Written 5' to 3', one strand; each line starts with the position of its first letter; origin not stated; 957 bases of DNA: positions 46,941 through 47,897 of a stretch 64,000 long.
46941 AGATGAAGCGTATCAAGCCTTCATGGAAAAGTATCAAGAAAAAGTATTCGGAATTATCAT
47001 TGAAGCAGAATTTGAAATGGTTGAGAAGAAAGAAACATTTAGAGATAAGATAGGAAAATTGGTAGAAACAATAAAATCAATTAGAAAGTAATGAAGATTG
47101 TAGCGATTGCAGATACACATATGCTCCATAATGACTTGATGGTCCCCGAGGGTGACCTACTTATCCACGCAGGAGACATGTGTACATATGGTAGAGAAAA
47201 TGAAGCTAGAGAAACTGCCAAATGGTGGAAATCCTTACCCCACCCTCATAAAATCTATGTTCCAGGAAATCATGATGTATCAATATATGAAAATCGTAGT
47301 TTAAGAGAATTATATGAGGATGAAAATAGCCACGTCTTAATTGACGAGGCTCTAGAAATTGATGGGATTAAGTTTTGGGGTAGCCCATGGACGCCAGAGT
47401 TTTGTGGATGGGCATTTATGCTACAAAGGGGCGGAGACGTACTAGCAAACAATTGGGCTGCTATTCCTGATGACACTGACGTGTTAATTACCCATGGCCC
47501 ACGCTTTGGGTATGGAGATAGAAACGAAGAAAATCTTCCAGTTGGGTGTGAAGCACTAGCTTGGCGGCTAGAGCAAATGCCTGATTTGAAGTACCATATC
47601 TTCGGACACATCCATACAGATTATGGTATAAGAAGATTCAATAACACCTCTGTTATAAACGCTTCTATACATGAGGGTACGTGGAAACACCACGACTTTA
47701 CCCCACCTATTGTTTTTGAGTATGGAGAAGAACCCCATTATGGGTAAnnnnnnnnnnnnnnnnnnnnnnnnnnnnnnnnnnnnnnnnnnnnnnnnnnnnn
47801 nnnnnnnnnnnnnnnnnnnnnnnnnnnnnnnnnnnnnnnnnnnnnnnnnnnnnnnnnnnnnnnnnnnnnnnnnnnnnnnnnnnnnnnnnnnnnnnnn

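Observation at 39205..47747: Phage tRNA repair and modification toolkit: Rnl1, Rnl2-like ligase, SpoU methyltransferase, metallophosphoesterase and HD hydrolase among tRNA genes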

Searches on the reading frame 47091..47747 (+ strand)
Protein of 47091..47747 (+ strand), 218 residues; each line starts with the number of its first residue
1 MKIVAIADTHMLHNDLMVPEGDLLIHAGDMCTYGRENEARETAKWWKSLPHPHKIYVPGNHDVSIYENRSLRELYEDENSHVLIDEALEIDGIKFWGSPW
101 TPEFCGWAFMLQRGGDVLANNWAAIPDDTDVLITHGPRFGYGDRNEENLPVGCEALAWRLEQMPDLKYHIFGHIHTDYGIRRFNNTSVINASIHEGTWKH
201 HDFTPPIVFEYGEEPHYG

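Call 3: search_protein_families(library=pfam, proteins=[window:47091-47747:+], max_evalue=0.01)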
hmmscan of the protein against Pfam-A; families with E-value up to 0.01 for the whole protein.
window:47091-47747:+ (218 aa): 2 families
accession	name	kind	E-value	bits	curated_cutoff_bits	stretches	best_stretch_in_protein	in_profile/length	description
PF00149.33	Metallophos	-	2.2e-12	48.3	21.5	1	1-176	1-190/191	Calcineurin-like phosphoesterase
PF12850.12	Metallophos_2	-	2.3e-07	31.4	27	1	1-191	1-132/154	Calcineurin-like phosphoesterase superfamily domain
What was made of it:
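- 47091..47747 (+): MPPED2/239FB-like binuclear metallophosphodiesterase with all metal-binding motifs (DTH, GD, GNHD, THGP, GHIH). PF00149 E 2e-12 (call 3).
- Checked: 47091-47747: Metallophos, E 2e-12 (call 3).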

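Call 4: search_protein_families(library=phrogs, proteins=[window:47091-47747:+], max_evalue=0.001)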
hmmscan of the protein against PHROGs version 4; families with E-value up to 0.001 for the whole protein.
window:47091-47747:+ (218 aa): 2 families
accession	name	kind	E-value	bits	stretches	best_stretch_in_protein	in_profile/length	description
phrog_1649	-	other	2.1e-13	50.6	1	1-193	36-269/308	metallo-phosphoesterase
phrog_547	-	other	2e-10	41.2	1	18-96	70-143/245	phosphoesterase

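Call 16: search_solved_structures(query=window:47091-47747:+, max_evalue=1, show_alignments=2)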
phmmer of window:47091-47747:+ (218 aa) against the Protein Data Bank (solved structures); distinct sequences matched with E-value up to 1: 6.
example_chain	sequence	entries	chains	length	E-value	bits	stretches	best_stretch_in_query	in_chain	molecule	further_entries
3rl4_A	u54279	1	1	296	9.7e-38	133.2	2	79-211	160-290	Metallophosphoesterase MPPED2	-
3rl3_A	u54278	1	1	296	2.3e-36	128.7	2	79-211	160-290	Metallophosphoesterase MPPED2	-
3rl5_A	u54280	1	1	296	2.7e-35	125.2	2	79-211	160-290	Metallophosphoesterase MPPED2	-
5gmk_H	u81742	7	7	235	0.12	15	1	63-137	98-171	Pre-mRNA-splicing factor ISY1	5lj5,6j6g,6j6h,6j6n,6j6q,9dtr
5lj3_G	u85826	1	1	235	0.12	15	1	63-137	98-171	ISY1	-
8h1g_A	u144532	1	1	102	0.69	12.5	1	36-77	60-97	DNA mismatch repair protein MutL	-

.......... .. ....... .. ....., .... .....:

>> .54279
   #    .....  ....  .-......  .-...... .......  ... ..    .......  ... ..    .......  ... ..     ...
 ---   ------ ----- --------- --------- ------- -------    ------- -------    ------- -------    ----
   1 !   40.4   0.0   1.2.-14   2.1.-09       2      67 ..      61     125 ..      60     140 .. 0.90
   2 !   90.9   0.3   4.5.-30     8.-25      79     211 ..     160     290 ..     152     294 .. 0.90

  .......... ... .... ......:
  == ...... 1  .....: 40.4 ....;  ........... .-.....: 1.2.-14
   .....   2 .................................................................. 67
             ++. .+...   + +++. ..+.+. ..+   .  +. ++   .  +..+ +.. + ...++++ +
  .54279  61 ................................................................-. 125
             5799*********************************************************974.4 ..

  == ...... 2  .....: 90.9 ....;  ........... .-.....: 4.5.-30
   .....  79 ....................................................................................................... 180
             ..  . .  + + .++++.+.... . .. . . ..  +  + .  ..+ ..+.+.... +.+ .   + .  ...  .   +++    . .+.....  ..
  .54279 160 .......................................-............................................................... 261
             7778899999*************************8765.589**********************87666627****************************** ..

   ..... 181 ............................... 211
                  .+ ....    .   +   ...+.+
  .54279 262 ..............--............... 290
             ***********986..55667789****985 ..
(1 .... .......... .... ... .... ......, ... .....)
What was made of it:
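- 47091..47747 (+): PDB 3rl4 MPPED2 E 1e-37 (call 16).
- On Bacterial Pnkp/Hen1 repair system: The only significant PDB sequence matches are MPPED2 entries, and no Pnkp chain was returned at E <= 1 (call 16).
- On MPPED2/239FB-type metallophosphodiesterases: 3rl4 E 1e-37 in two segments covering residues 2-211 (call 16).
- Closest known: Bacterial Pnkp/Hen1 RNA repair. Different: The phosphoesterase is MPPED2-like (call 16).
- MPPED2 relatives are cyclic-nucleotide phosphodiesterases (call 16, plus established knowledge of MPPED2 and Rv0805).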

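Call 18: search_protein_families(library=ncbifam, proteins=[window:47091-47747:+], max_evalue=0.01)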
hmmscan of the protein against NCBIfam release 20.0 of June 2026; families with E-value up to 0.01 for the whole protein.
window:47091-47747:+ (218 aa): 4 families
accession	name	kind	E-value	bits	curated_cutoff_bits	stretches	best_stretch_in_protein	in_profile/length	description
TIGR03729.1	acc_ester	subfamily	0.0024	17.3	148.25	0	151-191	196-235/239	putative phosphoesterase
NF008359.0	PRK11148.1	equivalog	0.0075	15.8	225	0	21-87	56-121/275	3',5'-cyclic-AMP phosphodiesterase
TIGR00040.1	yfcE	subfamily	0.0089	16.1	56.25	0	1-70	1-64/158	YfcE family phosphodiesterase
NF053862.1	DS9_1_antiphage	equivalog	0.009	14.9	420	0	23-72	243-298/486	anti-phage phosphoesterase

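Call 81: find_related_loci(query=window:47091-47747:+, collection=viral_contigs, flank=10000)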
Query window:47091-47747:+ (218 aa) in viral_contigs; peptide patterns used: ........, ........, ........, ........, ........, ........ (x = any residue, [..] = any of these).
2 stretches matched a pattern; 2 encode a relative of the query (tblastn E <= 1e-3); 2 distinct loci.
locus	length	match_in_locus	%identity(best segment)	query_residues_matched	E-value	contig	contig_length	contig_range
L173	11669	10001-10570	41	1-192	5e-44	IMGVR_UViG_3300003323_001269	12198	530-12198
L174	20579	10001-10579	42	3-192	2e-40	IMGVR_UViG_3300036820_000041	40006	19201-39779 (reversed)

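Call 103: search_dna_similar(query=window:47091-47747:+, collection=phages, mode=protein, max_rows=20, max_evalue=1e-8)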
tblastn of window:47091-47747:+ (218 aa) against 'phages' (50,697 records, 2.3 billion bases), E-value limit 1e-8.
Records with a match: 93; places in all: 93; records where one place covers at least 80% of the query: 93.
Best place of each record, by identity: <60% 93.
By first word of the organism name: Flavobacterium 72; uncultured 13; Aeromonas 3; Bacteriophage 2; Tunturiibacter 1; Caudoviricetes 1; Stenotrophomonas 1.
By host as written in the record: Flavobacterium sp. BAL314 68; - 16; Flavobacterium sp. LMO8 4; Aeromonas hydrophila 2; Tunturiibacter psychrotolerans X4BP1 1; Stenotrophomonas maltophilia D1571 1; Aeromonas hydrophila subsp. hydrophila MCC2052 1.
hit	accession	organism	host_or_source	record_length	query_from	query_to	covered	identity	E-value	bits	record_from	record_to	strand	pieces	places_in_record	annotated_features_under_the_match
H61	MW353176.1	Flavobacterium phage vB_FspM_immuto_3-5A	Flavobacterium sp. LMO8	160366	1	200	92%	42.7%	7e-36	139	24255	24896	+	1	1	phosphoesterase | hypothetical protein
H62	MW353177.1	Flavobacterium phage vB_FspM_immuto_13-6C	Flavobacterium sp. LMO8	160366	1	200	92%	42.7%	7e-36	139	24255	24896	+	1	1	phosphoesterase | hypothetical protein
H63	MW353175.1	Flavobacterium phage vB_FspM_immuto_2-6A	Flavobacterium sp. LMO8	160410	3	193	88%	42.6%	2e-34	134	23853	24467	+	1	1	phosphoesterase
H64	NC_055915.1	Flavobacterium phage vB_FspM_immuto_2-6A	Flavobacterium sp. LMO8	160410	3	193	88%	42.6%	2e-34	134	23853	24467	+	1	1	metallo-phosphoesterase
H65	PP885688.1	Tunturiibacter phage Tunturi_5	Tunturiibacter psychrotolerans X4BP1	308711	1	192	88%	41.7%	6e-36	139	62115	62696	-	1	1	metallo-phosphoesterase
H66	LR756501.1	uncultured phage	metagenomic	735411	1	192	88%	38.1%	1e-29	121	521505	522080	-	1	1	record has no annotation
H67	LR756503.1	uncultured phage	metagenomic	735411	1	192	88%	38.1%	1e-29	121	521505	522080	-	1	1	record has no annotation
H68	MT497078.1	Flavobacterium phage vB_FspP_elemoE_10-3D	Flavobacterium sp. BAL314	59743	6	195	87%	37.8%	1e-26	112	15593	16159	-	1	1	calcineurin-like phosphoesterase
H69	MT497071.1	Flavobacterium phage vB_FspP_elemoF_6-3D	Flavobacterium sp. BAL314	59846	6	195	87%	37.8%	1e-26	112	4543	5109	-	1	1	calcineurin-like phosphoesterase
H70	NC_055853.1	Flavobacterium phage vB_FspP_elemoF_6-3D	Flavobacterium sp. BAL314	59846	6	195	87%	37.8%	1e-26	112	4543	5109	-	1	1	calcineurin-like phosphoesterase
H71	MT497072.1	Flavobacterium phage vB_FspP_elemoE_6-9C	Flavobacterium sp. BAL314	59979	6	195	87%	37.8%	1e-26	112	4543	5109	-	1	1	calcineurin-like phosphoesterase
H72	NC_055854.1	Flavobacterium phage vB_FspP_elemoE_6-9C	Flavobacterium sp. BAL314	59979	6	195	87%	37.8%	1e-26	112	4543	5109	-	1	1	calcineurin-like phosphoesterase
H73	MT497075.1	Flavobacterium phage vB_FspP_elemoA_1-9A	Flavobacterium sp. BAL314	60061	6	195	87%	37.8%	1e-26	112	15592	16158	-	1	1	calcineurin-like phosphoesterase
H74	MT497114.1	Flavobacterium phage vB_FspP_elemoA_7-3A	Flavobacterium sp. BAL314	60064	6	195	87%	37.8%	1e-26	112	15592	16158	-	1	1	calcineurin-like phosphoesterase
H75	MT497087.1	Flavobacterium phage vB_FspP_elemoA_13-1B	Flavobacterium sp. BAL314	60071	6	195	87%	37.8%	1e-26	112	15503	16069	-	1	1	calcineurin-like phosphoesterase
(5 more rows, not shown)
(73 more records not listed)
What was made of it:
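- Closest known: MPPED2/239FB and Rv0805-type class III cyclic-nucleotide phosphodiesterases. Different: Relatives occur in Flavobacterium phages (call 103).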

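Call 104: get_annotated_region(hit=H64, flank=7000)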
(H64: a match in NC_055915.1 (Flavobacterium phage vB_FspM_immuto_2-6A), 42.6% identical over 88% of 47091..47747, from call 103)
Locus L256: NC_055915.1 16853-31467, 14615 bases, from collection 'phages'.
description: Flavobacterium phage vB_FspM_immuto_2-6A, complete genome.
organism: Flavobacterium phage vB_FspM_immuto_2-6A (NCBI taxid 2801477)
taxonomy: Viruses; Duplodnaviria; Heunggongvirae; Uroviricota; Caudoviricetes; Immutovirus; Immutovirus immuto
host: Flavobacterium sp. LMO8; source: Baltic Sea mesocosm; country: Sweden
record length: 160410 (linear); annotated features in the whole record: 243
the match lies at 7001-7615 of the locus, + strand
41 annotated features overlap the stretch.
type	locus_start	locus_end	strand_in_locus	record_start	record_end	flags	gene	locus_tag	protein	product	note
CDS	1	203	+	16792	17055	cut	-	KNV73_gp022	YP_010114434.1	thioredoxin domain-containing protein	-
CDS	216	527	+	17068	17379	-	-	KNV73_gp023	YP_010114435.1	hypothetical protein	-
CDS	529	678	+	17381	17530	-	-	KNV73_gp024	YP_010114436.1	hypothetical protein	-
CDS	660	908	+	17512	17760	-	-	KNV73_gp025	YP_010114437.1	hypothetical protein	-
CDS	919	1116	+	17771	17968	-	-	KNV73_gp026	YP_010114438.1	hypothetical protein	-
CDS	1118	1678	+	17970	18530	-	-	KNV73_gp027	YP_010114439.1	hypothetical protein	-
CDS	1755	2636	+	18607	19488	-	-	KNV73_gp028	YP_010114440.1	QueC-like queuosine biosynthesis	7-cyano-7-deazaguanine synthase (queuosine biosynthesis), QueC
CDS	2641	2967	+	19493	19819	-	-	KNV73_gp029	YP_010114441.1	hypothetical protein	-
CDS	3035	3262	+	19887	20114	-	-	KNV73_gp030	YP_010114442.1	YcfL protein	Uncharacterized conserved protein, YcfL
CDS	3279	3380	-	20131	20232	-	-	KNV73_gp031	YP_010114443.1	hypothetical protein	-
tRNA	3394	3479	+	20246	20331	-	-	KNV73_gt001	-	tRNA-Cys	-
CDS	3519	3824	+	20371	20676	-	-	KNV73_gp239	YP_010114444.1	hypothetical protein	-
CDS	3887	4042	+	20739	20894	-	-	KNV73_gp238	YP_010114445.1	hypothetical protein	-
tRNA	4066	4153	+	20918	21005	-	-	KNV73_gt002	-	tRNA-Ser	-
tRNA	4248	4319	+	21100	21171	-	-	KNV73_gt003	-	tRNA-Glu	-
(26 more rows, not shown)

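Call 105: get_annotated_region(hit=H70, flank=4500)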
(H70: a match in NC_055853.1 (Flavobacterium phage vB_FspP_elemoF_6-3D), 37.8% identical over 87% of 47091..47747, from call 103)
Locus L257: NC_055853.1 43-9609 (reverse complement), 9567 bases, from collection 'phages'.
description: Flavobacterium phage vB_Fsp_elemo6-3D, partial genome.
organism: Flavobacterium phage vB_FspP_elemoF_6-3D (NCBI taxid 2743826)
taxonomy: Viruses; Duplodnaviria; Heunggongvirae; Uroviricota; Caudoviricetes; Elemovirus; Elemovirus elemoF
host: Flavobacterium sp. BAL314; source: Baltic Sea mesocosm; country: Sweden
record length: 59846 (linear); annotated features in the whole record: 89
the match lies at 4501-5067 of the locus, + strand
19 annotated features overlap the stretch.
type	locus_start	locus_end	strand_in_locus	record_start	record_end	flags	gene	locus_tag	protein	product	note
CDS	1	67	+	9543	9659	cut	-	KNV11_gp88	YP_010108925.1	hypothetical protein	-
tRNA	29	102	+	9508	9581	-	-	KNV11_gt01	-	tRNA-Met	-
CDS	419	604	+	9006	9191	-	-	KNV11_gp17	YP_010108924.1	hypothetical protein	-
CDS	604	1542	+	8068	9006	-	-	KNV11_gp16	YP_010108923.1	replication initiation protein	-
CDS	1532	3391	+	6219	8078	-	-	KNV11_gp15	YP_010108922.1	DNA primase/helicase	DNA primase/helicase, contains TOPRIM domain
CDS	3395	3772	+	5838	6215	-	-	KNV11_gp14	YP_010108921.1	hypothetical protein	-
CDS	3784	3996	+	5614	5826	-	-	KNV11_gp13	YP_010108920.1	hypothetical protein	-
CDS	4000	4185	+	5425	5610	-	-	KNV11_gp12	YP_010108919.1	hypothetical protein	-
CDS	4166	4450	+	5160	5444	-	-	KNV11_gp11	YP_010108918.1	hypothetical protein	-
CDS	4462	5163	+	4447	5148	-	-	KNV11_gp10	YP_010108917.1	calcineurin-like phosphoesterase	-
CDS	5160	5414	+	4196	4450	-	-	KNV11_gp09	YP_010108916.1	hypothetical protein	-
CDS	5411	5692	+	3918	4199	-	-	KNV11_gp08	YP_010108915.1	dihydroorotase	Dihydroorotase, PyrC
CDS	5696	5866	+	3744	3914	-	-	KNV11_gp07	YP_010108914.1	hypothetical protein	-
CDS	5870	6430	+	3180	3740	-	-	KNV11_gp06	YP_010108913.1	hypothetical protein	-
CDS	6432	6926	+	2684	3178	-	-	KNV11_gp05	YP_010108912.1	L-ribulose-5-phosphate 3-epimerase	L-ribulose-5-phosphate 3-epimerase, UlaE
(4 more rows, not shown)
